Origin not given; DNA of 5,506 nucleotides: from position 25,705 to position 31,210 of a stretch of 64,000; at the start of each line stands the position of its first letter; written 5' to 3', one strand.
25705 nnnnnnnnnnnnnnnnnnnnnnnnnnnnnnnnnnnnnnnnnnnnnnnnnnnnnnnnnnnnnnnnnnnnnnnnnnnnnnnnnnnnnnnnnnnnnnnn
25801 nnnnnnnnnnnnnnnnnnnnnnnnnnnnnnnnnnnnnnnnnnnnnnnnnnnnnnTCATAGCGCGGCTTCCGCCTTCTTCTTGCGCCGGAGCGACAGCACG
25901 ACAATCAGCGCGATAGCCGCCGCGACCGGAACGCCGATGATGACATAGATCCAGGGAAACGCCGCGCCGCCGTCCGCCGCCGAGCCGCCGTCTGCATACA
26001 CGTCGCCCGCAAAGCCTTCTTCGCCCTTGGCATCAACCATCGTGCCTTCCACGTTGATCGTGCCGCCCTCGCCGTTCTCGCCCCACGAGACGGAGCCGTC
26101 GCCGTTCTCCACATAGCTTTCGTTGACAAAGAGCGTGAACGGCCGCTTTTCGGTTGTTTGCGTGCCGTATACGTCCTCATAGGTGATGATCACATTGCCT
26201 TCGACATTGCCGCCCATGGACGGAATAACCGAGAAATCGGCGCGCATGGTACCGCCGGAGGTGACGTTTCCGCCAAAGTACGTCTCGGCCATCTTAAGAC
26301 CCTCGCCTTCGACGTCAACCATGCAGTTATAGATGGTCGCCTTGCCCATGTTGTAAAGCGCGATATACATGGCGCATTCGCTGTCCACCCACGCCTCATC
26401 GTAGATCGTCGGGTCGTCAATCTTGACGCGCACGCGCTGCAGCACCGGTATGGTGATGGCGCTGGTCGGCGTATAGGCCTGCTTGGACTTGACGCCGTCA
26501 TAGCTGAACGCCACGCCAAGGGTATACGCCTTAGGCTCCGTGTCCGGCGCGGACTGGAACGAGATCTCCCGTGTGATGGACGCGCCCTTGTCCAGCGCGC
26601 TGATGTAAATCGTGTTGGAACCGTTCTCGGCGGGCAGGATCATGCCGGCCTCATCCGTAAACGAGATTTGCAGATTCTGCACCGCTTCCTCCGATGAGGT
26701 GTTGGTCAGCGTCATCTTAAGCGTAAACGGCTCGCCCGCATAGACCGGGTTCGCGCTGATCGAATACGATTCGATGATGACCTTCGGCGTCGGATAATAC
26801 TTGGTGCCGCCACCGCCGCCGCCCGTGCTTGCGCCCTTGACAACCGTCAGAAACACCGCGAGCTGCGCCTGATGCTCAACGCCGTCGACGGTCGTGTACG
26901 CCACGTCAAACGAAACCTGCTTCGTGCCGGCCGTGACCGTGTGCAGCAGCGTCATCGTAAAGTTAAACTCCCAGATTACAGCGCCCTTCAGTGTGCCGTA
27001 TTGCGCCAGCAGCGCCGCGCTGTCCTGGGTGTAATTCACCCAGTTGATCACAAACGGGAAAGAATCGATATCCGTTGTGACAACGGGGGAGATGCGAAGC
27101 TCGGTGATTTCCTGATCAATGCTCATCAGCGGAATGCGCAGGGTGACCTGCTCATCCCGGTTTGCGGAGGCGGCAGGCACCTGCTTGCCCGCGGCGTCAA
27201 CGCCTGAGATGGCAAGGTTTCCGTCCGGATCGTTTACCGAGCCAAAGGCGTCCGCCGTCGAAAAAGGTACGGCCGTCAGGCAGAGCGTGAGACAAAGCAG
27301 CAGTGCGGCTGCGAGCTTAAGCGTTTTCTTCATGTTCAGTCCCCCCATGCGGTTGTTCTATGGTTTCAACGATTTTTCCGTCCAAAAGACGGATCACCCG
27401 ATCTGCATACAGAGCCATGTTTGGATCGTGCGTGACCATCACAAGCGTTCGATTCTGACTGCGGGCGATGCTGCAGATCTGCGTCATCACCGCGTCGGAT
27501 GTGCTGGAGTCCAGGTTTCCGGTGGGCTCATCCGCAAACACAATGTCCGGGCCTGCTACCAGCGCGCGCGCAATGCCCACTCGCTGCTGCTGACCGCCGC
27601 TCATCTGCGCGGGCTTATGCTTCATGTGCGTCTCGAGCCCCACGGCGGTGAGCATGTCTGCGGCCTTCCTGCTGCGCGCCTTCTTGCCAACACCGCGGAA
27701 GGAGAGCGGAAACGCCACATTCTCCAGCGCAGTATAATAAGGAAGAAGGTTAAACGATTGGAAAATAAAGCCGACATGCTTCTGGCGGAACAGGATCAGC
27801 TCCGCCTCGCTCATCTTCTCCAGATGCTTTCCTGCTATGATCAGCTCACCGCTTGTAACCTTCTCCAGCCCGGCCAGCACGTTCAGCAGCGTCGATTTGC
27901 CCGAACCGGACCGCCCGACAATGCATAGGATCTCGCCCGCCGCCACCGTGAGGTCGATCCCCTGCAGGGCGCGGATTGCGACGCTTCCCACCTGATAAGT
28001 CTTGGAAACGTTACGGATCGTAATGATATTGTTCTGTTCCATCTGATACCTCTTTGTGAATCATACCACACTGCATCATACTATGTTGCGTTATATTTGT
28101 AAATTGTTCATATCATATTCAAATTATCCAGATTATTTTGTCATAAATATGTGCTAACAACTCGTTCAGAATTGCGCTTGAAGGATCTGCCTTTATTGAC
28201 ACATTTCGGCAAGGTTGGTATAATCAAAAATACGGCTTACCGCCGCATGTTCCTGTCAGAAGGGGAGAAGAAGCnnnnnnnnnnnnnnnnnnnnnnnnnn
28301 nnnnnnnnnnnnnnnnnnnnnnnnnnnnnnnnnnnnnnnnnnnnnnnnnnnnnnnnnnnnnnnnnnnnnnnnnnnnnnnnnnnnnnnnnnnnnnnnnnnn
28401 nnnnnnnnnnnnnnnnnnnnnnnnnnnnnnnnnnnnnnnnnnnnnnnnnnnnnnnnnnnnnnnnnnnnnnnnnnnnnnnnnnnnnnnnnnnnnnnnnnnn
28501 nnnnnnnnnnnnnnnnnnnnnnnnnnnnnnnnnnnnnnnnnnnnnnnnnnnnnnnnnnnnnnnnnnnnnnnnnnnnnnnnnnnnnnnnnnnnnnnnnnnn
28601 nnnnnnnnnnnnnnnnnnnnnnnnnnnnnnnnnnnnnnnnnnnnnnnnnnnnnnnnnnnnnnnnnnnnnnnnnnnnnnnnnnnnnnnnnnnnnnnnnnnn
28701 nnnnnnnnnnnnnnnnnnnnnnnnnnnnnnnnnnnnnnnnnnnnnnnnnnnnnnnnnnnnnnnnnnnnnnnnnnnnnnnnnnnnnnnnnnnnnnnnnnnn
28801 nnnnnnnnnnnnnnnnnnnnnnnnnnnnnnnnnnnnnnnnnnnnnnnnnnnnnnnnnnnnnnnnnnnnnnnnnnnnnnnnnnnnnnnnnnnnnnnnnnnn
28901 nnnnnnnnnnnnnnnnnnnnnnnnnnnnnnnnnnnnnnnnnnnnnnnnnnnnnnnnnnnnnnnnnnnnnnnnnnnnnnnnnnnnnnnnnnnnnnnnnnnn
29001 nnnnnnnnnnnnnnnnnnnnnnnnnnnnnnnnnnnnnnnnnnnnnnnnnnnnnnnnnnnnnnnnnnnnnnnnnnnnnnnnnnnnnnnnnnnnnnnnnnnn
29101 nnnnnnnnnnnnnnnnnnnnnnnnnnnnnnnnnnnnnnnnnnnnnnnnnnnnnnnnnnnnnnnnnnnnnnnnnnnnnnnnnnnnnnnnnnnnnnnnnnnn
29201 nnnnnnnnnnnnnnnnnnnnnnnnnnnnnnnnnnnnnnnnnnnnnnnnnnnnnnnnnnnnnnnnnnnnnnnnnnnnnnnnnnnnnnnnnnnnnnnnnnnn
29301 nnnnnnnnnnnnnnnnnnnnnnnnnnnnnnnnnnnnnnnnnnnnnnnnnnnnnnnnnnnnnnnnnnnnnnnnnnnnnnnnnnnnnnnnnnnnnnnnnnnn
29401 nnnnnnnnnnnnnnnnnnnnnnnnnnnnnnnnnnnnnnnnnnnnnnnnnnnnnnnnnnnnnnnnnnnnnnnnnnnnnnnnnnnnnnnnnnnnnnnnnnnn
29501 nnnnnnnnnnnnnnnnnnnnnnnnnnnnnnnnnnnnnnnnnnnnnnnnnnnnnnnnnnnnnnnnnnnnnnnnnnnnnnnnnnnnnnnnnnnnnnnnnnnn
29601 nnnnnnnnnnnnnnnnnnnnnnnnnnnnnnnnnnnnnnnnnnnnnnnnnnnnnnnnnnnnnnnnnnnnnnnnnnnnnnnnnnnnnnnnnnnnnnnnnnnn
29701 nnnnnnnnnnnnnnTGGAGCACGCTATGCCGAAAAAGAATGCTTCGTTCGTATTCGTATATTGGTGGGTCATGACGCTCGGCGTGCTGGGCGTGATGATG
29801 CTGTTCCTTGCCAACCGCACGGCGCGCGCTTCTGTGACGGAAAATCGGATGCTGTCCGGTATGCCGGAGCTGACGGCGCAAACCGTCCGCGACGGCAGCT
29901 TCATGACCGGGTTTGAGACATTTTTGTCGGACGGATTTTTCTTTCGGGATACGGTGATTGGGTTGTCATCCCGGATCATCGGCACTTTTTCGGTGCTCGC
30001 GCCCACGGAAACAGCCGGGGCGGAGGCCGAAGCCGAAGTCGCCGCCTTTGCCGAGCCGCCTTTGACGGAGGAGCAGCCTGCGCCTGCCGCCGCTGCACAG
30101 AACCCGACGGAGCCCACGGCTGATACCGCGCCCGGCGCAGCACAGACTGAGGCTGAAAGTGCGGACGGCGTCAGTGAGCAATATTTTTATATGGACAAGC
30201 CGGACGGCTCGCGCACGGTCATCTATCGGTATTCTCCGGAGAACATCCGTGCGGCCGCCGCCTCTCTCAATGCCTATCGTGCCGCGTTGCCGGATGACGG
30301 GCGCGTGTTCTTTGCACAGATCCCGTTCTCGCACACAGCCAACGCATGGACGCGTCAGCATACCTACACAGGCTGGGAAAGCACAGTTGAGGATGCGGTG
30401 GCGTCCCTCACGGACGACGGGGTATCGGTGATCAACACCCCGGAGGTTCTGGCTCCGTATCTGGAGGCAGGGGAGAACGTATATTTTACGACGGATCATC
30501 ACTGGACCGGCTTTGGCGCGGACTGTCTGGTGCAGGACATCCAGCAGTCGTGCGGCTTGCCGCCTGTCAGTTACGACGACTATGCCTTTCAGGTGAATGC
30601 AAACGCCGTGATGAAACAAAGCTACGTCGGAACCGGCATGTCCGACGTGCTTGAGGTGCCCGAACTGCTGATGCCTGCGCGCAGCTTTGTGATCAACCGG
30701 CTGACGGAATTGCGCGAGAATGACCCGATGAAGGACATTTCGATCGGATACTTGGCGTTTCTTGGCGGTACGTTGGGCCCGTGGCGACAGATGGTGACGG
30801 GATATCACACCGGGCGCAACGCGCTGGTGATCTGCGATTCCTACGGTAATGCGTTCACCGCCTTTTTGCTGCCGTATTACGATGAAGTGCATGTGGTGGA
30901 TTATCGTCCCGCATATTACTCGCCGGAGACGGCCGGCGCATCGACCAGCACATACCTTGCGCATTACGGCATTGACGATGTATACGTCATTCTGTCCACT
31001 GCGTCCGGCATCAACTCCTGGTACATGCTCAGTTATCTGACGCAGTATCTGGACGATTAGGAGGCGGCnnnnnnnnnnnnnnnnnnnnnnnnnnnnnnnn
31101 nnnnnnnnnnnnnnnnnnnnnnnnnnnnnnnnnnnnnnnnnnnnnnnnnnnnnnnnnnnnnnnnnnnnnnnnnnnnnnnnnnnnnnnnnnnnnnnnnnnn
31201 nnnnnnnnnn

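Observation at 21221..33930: Two paralogous MBOAT plus DHHW (AlgI plus AlgJ/AlgX-like) O-acylation modules in one island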

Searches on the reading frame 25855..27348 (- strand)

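Call 3: search_protein_families(library=pfam, proteins=[window:25855-27348:-], max_evalue=0.01)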
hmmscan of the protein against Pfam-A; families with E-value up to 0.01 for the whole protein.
window:25855-27348:- (497 aa): 3 families
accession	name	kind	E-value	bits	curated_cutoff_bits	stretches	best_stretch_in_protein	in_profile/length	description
PF07705.17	CARDB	-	1e-05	26.1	22.7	0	190-279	4-81/101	CARDB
PF02883.26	Alpha_adaptinC2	-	0.00095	19.9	27.6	1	207-290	25-104/111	Adaptin C-terminal domain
PF25564.1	DUF7933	-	0.0065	16.8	26.5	0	198-245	8-55/123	Domain of unknown function (DUF7933)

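Call 4: search_protein_families(library=ncbifam, proteins=[window:25855-27348:-], max_evalue=0.01)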
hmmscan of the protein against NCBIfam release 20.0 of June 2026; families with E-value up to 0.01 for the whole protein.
window:25855-27348:- (497 aa): 0 families

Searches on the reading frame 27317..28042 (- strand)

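Call 3: search_protein_families(library=pfam, proteins=[window:27317-28042:-], max_evalue=0.01)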
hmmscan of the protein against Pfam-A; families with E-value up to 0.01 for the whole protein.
window:27317-28042:- (241 aa): 11 families
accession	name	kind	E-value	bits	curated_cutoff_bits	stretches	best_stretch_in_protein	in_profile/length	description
PF00005.33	ABC_tran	-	5e-35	121.5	25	1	26-174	1-136/137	ABC transporter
PF13304.12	AAA_21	-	4.2e-07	30.8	27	1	38-94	1-74/304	AAA domain, putative AbiEii toxin, Type IV TA system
PF03193.22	RsgA_GTPase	-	8.4e-05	22.9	30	1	33-66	103-136/174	RsgA GTPase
PF02463.25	SMC_N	-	0.00022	21.2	40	1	37-219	25-211/220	RecF/RecN/SMC N terminal domain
PF13555.12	AAA_29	-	0.00048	20.3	27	1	32-54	18-40/61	P-loop containing region of AAA domain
PF01926.29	MMR_HSR1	-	0.00093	19.7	21.9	1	40-61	3-23/113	50S ribosome-binding GTPase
PF05729.18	NACHT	-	0.0021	18.3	26.7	0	38-57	2-21/167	NACHT domain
PF13476.12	AAA_23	-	0.006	17.7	27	1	29-56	15-39/201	AAA domain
PF13191.12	AAA_16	-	0.0063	17.5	32.6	0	33-60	19-49/167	AAA ATPase domain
PF13401.12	AAA_22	-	0.0071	17.1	27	0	37-58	6-27/130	AAA domain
PF01580.24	FtsK_SpoIIIE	-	0.0099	15.8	24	0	20-56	24-59/221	FtsK/SpoIIIE family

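Call 4: search_protein_families(library=ncbifam, proteins=[window:27317-28042:-], max_evalue=0.01)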
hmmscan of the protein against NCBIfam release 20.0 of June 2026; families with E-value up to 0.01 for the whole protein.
window:27317-28042:- (241 aa): 198 families (the best 25 are shown)
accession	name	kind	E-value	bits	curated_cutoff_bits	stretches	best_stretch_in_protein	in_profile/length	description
TIGR02211.1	LolD_lipo_ex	equivalog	1.8e-71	240.2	307.75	1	6-225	1-220/221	lipoprotein-releasing ABC transporter ATP-binding protein LolD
NF038007.1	ABC_ATP_DarD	equivalog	9.8e-71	237.7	375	1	7-224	2-218/218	darobactin export ABC transporter ATP-binding protein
NF007826.0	PRK10535.1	equivalog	6.1e-69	232.9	966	1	6-228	4-225/648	macrolide ABC transporter ATP-binding protein/permease MacB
NF007879.0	PRK10584.1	equivalog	6.2e-68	228.9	336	1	1-226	1-226/228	putative ABC transporter ATP-binding protein YbbA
NF008639.0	PRK11629.1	equivalog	5.8e-65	219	360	1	3-227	3-227/234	lipoprotein-releasing ABC transporter ATP-binding protein LolD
TIGR02982.1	heterocyst_DevA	subfamily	9.4e-63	211.7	295.8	1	6-224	1-219/220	ABC exporter ATP-binding subunit, DevA family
TIGR02673.1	FtsE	equivalog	5.4e-59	199.4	264.85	1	6-222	1-213/214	cell division ATP-binding protein FtsE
TIGR03608.1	L_ocin_972_ABC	subfamily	2e-57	194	254.85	1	10-219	2-206/206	putative bacteriocin export ABC transporter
TIGR03265.1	PhnT2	equivalog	6.4e-54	183.5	457.7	1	5-226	3-215/353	putative 2-aminoethylphosphonate ABC transporter ATP-binding protein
TIGR01186.1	proV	subfamily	2e-53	181.8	326.6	1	25-226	8-210/363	betaine/proline/choline family ABC transporter ATP-binding protein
NF040933.2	ABC_arch_GlcV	equivalog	1e-51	175.9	450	1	7-226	3-222/357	glucose ABC transporter ATP-binding protein GlcV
NF007027.0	PRK09493.1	equivalog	1.8e-51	174.8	379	1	6-226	1-216/240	glutamine ABC transporter ATP-binding protein GlnQ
TIGR02315.1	ABC_phnC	equivalog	4.1e-51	173.8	266.1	1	6-225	1-225/243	phosphonate ABC transporter ATP-binding protein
TIGR02314.1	ABC_MetN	equivalog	2.2e-50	171.6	499.7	1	7-226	2-221/343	methionine ABC transporter ATP-binding protein MetN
NF008653.0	PRK11650.1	subfamily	1.2e-49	169.3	432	1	7-231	4-219/357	sn-glycerol-3-phosphate ABC transporter ATP-binding protein UgpC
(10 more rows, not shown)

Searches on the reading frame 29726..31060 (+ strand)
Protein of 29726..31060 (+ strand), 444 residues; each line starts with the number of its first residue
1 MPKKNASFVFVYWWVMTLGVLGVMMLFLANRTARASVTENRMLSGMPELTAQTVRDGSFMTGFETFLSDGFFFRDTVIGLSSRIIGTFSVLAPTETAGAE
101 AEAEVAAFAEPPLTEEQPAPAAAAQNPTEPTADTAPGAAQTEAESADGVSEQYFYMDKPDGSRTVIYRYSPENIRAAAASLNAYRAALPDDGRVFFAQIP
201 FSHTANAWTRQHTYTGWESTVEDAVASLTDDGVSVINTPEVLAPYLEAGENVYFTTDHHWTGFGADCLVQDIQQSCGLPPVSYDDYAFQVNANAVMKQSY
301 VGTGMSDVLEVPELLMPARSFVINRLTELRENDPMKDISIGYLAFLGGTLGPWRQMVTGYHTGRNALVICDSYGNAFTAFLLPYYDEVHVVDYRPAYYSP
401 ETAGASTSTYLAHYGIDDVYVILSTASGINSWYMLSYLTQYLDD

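Call 3: search_protein_families(library=pfam, proteins=[window:29726-31060:+], max_evalue=0.01)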
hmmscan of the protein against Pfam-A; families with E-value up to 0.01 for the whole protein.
window:29726-31060:+ (444 aa): 2 families
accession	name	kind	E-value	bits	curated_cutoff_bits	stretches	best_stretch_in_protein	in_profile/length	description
PF14286.12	DHHW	-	1.1e-16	61.5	25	2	249-391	232-385/385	DHHW protein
PF16822.11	ALGX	-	4.7e-06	26.9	26.5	1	217-272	71-126/268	SGNH hydrolase-like domain, acetyltransferase AlgX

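Call 4: search_protein_families(library=ncbifam, proteins=[window:29726-31060:+], max_evalue=0.01)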
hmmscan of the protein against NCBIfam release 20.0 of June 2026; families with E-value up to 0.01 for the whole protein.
window:29726-31060:+ (444 aa): 0 families
